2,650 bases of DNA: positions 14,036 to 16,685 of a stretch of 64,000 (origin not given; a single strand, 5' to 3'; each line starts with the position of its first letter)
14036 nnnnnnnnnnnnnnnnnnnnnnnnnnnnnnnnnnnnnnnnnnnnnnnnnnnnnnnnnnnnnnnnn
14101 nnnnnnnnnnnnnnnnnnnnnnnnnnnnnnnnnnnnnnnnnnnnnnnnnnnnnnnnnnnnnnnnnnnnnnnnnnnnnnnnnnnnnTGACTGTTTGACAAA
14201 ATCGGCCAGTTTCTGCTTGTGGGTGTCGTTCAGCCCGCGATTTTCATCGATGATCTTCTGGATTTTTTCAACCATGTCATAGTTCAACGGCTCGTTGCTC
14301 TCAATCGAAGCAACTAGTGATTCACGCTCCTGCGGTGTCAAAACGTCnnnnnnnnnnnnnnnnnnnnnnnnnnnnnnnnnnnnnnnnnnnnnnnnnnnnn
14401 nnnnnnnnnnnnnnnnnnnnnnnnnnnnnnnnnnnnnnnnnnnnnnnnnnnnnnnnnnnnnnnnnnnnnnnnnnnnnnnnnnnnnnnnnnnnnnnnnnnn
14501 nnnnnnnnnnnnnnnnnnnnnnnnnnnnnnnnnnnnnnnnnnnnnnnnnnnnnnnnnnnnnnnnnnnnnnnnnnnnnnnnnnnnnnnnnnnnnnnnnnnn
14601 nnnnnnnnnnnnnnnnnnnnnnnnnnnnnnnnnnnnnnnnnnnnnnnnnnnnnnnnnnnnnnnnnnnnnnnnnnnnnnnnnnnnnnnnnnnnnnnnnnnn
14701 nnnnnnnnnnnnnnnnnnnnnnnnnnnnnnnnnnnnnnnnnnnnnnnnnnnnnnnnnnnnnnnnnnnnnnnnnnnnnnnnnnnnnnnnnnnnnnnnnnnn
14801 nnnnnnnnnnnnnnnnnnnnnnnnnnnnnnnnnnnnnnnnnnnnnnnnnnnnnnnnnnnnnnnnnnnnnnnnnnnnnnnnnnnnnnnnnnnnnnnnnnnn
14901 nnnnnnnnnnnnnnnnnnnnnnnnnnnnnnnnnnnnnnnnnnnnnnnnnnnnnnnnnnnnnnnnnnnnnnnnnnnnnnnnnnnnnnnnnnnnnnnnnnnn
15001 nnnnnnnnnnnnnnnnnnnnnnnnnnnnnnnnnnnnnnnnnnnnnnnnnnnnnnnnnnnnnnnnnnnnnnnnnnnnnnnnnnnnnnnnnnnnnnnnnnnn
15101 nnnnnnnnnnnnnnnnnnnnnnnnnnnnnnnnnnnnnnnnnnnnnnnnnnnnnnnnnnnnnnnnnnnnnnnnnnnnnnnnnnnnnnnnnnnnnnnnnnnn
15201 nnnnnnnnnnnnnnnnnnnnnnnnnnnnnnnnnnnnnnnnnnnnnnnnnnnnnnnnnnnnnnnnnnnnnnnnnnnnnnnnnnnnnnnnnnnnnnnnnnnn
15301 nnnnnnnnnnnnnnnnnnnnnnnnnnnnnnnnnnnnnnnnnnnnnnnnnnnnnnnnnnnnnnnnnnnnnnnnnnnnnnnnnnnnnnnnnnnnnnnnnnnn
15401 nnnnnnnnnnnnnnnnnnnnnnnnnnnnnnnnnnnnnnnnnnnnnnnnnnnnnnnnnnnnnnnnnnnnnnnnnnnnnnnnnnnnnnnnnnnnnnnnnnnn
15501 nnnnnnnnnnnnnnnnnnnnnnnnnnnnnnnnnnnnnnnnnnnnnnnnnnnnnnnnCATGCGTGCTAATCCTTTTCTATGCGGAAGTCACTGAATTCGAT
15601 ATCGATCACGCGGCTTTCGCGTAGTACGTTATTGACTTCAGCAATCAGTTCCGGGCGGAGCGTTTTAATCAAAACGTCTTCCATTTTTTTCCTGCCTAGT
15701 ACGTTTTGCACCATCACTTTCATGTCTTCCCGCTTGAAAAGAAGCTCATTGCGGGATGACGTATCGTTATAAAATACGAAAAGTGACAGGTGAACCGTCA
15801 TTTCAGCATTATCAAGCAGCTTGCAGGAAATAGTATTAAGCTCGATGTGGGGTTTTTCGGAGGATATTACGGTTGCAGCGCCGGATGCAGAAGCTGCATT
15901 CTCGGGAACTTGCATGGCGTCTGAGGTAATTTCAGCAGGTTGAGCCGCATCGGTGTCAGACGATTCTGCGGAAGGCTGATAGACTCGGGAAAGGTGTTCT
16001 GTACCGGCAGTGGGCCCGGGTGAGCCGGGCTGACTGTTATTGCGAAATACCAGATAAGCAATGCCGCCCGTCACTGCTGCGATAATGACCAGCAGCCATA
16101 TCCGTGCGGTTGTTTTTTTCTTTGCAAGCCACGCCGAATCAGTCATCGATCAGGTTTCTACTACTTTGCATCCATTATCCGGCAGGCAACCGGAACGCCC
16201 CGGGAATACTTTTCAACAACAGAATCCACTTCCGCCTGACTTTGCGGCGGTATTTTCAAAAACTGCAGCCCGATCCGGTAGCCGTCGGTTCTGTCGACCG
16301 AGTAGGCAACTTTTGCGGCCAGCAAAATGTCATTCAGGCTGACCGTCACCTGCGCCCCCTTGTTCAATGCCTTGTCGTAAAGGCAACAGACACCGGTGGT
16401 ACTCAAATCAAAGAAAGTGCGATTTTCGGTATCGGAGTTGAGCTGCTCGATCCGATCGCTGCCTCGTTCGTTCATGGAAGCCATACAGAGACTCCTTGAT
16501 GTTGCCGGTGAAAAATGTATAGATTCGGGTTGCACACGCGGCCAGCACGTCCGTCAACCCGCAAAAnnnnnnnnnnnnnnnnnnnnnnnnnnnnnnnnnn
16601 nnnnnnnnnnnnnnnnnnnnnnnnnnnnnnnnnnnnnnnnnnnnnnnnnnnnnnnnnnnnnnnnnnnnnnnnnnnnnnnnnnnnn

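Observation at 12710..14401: About 565-aa repeat-containing insertion inside the SecA preprotein-binding domain (SecA = 1580 aa)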

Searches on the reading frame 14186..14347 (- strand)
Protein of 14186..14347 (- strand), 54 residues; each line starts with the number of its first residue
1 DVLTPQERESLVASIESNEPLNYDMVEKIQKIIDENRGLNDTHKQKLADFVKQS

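Call 49: find_homologous_proteins(query=A2, max_evalue=0.01)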
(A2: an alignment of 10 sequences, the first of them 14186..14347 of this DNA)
Query A2 (10 sequences): 91 candidates shared short words with the query, none scored E <= 0.01.

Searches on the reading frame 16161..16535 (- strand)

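Call 68: search_protein_families(library=pfam, proteins=[window:16161-16535:-], max_evalue=0.00001)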
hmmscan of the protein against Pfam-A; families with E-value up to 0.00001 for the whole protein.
window:16161-16535:- (124 aa): 1 family
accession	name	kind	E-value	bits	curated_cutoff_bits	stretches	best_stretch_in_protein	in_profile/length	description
PF07238.19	PilZ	-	1.4e-08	35.4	22.5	1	28-106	15-99/102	PilZ domain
